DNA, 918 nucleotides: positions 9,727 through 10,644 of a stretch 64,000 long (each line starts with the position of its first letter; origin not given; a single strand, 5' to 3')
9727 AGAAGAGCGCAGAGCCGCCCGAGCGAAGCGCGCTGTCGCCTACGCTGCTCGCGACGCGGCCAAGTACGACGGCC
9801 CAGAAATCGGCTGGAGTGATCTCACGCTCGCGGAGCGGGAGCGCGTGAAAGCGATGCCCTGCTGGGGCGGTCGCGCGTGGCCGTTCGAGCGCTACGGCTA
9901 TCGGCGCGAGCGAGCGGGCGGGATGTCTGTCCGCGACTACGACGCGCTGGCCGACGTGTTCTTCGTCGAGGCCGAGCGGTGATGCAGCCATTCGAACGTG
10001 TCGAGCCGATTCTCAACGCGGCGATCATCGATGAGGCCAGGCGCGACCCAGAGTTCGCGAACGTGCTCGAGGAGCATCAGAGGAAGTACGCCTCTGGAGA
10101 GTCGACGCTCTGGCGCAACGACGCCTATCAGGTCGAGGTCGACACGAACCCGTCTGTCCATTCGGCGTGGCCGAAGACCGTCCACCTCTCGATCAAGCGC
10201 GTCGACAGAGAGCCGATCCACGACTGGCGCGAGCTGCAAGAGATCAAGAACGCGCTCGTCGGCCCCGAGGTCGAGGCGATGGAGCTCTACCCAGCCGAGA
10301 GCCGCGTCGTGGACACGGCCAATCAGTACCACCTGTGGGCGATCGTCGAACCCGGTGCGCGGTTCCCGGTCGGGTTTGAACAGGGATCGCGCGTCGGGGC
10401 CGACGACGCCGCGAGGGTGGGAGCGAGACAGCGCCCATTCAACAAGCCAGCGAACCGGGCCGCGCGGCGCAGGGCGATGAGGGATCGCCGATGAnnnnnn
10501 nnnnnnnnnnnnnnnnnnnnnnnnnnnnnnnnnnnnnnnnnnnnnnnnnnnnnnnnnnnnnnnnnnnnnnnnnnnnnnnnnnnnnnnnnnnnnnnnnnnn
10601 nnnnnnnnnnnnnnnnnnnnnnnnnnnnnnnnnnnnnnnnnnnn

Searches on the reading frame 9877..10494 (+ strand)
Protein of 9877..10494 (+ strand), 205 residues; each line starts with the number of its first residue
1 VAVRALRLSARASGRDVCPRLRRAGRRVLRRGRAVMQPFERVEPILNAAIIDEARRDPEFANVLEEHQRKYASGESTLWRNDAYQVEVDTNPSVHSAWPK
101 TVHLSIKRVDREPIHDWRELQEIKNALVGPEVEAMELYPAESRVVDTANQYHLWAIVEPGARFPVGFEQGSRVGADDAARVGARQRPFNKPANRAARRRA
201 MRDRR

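Call 18: search_protein_families(library=pfam, proteins=[window:9877-10494:+], max_evalue=0.01)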
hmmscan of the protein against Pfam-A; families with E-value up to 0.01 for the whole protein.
window:9877-10494:+ (205 aa): 1 family
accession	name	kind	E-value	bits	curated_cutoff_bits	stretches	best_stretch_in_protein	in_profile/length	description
PF24746.1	DUF7694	-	3e-18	65.9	27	1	98-156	5-64/66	Domain of unknown function (DUF7694)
